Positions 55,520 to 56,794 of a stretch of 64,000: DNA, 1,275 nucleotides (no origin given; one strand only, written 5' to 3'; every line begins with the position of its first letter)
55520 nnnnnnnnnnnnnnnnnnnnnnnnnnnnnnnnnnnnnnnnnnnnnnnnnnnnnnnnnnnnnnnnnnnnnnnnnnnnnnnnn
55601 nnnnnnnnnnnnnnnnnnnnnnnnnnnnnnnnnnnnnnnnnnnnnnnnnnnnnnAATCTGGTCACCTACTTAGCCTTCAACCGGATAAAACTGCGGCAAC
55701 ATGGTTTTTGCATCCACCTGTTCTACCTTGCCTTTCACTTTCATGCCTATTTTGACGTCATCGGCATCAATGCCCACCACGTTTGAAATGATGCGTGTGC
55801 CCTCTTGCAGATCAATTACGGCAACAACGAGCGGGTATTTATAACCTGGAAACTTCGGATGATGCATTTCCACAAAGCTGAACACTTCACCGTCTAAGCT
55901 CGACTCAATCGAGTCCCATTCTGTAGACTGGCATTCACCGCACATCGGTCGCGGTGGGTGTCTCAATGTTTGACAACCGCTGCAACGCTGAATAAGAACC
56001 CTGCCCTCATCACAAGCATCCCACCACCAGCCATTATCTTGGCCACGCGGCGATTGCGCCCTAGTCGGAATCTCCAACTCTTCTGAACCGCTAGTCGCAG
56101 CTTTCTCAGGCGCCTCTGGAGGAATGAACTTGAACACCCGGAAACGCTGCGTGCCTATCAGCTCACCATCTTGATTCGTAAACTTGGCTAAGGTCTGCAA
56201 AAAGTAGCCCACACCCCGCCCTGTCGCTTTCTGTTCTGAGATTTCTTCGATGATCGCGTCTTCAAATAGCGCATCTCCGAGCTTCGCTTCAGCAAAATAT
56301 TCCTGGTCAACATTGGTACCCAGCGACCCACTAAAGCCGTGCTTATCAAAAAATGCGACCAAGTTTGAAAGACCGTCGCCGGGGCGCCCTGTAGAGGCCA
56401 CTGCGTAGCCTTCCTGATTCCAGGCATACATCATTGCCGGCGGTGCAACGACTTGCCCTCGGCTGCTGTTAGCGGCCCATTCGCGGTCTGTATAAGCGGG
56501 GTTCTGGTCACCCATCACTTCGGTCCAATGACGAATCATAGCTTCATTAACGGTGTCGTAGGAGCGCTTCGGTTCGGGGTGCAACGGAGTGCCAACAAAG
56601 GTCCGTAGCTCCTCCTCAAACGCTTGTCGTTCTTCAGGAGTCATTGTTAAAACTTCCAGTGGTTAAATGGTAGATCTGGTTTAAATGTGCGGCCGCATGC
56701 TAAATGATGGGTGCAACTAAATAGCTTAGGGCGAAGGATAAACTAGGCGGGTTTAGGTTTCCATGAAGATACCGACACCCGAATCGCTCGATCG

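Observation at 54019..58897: ChsH2-ChsH1-Ltp2-type hydratase/retro-aldolase triad behind a TonB-dependent receptor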

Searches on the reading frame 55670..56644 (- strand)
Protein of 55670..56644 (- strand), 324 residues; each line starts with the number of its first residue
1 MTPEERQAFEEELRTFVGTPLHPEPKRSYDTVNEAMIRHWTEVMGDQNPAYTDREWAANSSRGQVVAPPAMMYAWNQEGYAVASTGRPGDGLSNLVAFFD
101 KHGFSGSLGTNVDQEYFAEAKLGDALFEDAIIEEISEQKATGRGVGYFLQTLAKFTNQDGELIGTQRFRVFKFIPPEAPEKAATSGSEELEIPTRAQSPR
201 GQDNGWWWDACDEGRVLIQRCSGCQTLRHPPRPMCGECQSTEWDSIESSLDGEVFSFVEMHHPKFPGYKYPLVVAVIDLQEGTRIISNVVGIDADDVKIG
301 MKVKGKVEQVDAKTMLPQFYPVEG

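Call 3: search_protein_families(library=pfam, proteins=[window:55670-56644:-])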
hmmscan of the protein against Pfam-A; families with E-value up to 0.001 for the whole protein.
window:55670-56644:- (324 aa): 3 families
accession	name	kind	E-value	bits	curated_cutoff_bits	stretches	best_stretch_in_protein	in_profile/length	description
PF01796.24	OB_ChsH2_C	-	2.2e-14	53.5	27.1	1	247-304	3-61/65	ChsH2, C-terminal OB-fold domain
PF13452.11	FAS1_DH_region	-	9.9e-14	52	22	1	28-165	10-131/132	FAS1-like, dehydratase domain region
PF12172.15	zf-ChsH2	-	6.9e-12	45.4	23.2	1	208-243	1-36/37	ChsH2, rubredoxin-like zinc ribbon domain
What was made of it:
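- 55670..56644 (-): ChsH2-like protein (324 aa). It has a non-catalytic MaoC-N hot-dog domain that would bind the substrate rings, followed by a C-terminal DUF35 (zinc ribbon + OB fold) that would dock the aldolase. Pfam FAS1_DH_region 9.9e-14, zf-ChsH2 6.9e-12 and OB_ChsH2_C 2.2e-14 (call 3).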

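Call 7: search_protein_families(library=ncbifam, proteins=[window:55670-56644:-], max_evalue=0.01)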
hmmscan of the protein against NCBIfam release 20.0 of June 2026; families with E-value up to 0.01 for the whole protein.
window:55670-56644:- (324 aa): 1 family
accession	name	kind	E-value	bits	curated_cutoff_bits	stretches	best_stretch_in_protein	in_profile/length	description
NF053627.1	BnzsclthlBbsAGT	equivalog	1.4e-08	34.8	250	1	220-303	40-121/145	benzoylsuccinyl-CoA thiolase subunit BbsA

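Call 9: search_solved_structures(query=window:55670-56644:-, show_alignments=2)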
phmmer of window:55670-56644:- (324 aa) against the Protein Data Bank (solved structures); distinct sequences matched with E-value up to 0.001: 9.
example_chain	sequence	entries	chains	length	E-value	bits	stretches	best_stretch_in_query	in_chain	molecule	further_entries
6ok1_B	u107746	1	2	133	3.1e-35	125.1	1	201-322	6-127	ChsH2(DUF35)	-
4w78_A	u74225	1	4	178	3.7e-19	72.2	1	24-181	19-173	Hydratase ChsH1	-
4wnb_A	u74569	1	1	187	3.7e-19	72.2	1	24-181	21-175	Hydratase ChsH2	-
9myr_B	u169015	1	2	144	3.3e-10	42.8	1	206-316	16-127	Acyl dehydratase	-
6esq_E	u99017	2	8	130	7.6e-07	31.7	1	215-309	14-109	Pfam DUF35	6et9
9skh_E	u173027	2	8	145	4.5e-05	25.9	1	213-308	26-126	2,4-diacetylphloroglucinol biosynthesis protein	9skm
6htj_A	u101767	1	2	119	8.6e-05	25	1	210-313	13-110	Nucleic-acid-binding protein containing a Zn-ribbon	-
7pxp_A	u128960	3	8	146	0.0006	22.2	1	220-291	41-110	Benzoylsuccinyl-CoA thiolase subunit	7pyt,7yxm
5m3k_B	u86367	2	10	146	0.00076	21.9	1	214-307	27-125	2,4-diacetylphloroglucinol biosynthesis protein PhlB | 2,4-diacetylphloroglucinol biosynthesis protein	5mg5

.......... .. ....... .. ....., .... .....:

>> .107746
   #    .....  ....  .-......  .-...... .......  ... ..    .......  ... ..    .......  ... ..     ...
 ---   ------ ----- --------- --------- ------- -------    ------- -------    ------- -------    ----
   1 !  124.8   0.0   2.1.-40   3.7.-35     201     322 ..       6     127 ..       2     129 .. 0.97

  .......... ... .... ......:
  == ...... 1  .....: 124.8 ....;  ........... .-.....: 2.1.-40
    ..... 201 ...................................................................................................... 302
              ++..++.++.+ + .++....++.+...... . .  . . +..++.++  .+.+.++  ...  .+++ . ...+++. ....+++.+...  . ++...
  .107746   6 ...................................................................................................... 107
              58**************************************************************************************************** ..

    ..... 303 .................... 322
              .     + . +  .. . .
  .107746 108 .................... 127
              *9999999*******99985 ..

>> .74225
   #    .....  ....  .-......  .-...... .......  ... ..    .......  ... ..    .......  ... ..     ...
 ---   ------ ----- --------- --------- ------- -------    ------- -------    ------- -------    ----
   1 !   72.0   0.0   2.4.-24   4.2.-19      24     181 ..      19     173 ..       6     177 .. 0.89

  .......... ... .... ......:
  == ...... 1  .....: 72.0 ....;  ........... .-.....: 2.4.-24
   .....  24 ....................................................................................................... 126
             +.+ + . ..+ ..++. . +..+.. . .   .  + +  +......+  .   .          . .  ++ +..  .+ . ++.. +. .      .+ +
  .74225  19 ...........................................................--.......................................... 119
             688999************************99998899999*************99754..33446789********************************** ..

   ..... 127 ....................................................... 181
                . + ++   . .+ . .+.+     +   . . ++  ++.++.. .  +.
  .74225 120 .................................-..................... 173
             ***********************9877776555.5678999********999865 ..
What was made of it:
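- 55670..56644 (-): PDB 6OK1_B ChsH2(DUF35) 3.1e-35 and 4W78/4WNB ChsH2 MaoC 3.7e-19 (call 9).
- On Ltp2 steroid side-chain retro-aldolase (thiolase superfamily): The match to 6OK1_B is 3.1e-35 (call 9).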
